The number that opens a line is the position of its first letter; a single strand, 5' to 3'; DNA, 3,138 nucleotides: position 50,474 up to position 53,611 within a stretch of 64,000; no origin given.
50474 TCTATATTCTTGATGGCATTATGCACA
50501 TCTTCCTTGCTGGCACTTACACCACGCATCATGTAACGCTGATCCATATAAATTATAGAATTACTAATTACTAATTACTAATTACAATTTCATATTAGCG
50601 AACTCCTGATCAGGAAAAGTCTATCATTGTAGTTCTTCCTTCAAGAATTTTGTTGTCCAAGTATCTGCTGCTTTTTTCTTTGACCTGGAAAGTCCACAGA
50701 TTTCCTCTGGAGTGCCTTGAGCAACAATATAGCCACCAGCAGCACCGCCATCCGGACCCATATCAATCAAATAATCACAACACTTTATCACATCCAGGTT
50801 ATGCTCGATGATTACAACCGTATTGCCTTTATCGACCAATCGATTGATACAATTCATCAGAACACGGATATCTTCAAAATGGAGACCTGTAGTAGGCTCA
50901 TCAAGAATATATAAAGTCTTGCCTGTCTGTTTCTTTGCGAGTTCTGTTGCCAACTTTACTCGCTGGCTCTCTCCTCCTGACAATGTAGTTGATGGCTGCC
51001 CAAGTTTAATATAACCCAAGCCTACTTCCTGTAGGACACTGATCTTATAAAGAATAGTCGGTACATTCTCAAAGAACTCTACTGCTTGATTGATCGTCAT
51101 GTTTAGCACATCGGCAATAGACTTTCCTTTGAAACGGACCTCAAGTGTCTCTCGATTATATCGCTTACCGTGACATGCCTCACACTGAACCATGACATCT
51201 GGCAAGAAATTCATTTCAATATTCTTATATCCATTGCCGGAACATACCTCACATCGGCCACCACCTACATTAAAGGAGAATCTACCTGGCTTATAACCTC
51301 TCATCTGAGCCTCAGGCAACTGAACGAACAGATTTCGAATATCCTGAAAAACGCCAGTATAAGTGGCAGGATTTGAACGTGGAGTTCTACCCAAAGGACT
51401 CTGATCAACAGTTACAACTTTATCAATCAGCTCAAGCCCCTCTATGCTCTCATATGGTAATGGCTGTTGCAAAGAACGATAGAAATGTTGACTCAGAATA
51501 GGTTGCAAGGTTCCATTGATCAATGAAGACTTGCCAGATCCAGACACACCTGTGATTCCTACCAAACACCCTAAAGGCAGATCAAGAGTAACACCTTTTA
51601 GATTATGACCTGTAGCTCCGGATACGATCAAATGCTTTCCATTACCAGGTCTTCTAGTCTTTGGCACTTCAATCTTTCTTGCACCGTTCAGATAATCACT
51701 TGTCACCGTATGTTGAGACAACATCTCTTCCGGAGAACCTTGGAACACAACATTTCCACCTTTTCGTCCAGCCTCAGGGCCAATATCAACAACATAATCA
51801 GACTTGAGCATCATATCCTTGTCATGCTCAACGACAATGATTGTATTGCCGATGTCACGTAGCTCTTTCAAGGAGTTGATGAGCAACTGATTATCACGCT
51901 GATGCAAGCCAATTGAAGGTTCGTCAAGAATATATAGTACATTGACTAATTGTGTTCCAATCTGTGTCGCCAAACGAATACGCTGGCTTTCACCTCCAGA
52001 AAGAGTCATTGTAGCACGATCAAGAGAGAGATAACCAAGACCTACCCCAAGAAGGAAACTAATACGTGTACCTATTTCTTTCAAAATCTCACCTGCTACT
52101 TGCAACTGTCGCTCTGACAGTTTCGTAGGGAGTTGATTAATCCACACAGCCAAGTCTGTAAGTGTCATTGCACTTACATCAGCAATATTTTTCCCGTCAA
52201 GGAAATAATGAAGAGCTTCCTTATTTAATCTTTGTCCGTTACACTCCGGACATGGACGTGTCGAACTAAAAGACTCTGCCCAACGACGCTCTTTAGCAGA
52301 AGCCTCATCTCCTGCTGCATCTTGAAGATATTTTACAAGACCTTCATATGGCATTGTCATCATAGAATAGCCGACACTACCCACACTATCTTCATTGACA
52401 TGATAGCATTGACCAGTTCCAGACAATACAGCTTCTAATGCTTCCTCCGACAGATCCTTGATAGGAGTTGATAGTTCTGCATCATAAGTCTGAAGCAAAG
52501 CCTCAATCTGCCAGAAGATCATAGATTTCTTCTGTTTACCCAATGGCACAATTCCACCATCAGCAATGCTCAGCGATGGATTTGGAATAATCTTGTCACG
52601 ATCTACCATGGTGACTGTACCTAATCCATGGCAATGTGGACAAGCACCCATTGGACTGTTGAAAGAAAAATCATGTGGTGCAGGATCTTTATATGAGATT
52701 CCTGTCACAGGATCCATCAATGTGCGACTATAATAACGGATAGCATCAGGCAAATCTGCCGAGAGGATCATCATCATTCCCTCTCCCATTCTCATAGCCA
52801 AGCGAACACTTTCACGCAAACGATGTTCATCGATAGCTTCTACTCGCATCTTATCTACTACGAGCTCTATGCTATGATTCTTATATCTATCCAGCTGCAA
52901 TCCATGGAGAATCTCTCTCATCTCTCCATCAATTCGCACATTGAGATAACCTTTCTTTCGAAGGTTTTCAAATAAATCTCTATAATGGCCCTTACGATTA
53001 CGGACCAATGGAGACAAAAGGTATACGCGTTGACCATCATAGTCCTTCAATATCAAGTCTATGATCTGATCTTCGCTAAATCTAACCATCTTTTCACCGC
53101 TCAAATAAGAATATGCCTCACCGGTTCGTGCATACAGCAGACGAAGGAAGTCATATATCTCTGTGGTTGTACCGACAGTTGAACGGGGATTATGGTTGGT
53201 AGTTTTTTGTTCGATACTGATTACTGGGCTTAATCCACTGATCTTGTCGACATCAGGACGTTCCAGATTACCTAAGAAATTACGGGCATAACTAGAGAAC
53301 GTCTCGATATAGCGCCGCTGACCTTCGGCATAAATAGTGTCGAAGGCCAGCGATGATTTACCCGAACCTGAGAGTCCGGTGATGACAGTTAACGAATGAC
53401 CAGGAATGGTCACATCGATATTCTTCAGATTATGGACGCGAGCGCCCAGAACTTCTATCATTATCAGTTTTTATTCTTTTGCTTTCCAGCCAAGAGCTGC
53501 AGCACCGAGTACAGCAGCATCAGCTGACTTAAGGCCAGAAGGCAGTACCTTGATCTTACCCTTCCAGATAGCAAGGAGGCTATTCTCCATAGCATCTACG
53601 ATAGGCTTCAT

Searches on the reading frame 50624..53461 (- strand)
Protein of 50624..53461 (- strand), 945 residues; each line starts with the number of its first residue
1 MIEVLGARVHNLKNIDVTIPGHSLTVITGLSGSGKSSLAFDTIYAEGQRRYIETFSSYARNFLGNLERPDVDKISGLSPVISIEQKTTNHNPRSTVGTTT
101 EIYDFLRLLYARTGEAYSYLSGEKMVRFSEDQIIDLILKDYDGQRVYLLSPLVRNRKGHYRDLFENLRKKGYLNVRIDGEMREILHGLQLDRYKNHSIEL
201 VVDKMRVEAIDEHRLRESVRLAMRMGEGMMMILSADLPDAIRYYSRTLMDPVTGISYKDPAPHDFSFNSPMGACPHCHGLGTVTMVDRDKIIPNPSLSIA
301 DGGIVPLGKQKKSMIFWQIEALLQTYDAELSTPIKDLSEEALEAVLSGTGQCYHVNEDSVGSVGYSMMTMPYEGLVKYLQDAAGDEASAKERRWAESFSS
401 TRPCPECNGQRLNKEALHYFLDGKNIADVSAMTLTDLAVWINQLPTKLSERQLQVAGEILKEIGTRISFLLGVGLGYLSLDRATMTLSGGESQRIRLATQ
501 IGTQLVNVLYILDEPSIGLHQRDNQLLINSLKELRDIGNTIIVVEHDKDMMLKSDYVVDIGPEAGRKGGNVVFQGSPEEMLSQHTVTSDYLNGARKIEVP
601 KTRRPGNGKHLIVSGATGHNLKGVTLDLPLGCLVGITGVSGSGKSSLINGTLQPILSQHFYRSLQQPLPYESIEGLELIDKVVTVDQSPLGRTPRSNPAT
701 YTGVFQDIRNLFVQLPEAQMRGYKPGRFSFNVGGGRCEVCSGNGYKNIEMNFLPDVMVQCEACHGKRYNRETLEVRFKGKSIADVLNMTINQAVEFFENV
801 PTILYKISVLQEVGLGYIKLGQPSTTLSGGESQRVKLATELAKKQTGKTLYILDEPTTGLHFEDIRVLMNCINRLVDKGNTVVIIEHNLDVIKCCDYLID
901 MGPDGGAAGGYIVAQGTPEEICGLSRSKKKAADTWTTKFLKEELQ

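Call 89: search_protein_families(library=pfam, proteins=[window:50624-53461:-], max_evalue=0.00001)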
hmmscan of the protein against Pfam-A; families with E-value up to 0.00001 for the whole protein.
window:50624-53461:- (945 aa): 8 families
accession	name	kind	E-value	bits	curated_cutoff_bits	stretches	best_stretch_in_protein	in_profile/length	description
PF17760.6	UvrA_inter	-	2.3e-31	108.3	23.3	1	129-234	2-107/109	UvrA interaction domain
PF17755.6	UvrA_DNA-bind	-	8e-24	84.5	23.2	1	287-396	1-109/110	UvrA DNA-binding domain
PF00005.33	ABC_tran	-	5.1e-19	69.7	25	0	811-858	90-137/137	ABC transporter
PF02463.25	SMC_N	-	4.5e-14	52.8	40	0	407-561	113-212/220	RecF/RecN/SMC N terminal domain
PF13555.12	AAA_29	-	2e-06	27.9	27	0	16-38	18-38/61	P-loop containing region of AAA domain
PF00684.25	DnaJ_CXXCXGXG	-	3.6e-06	27.6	32.7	0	736-767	17-51/65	DnaJ central domain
PF20703.3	nSTAND1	-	3.9e-06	27.2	27.1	0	633-658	35-60/379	Novel STAND NTPase 1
PF13191.12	AAA_16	-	8.5e-06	26.8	32.6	0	633-685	26-85/167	AAA ATPase domain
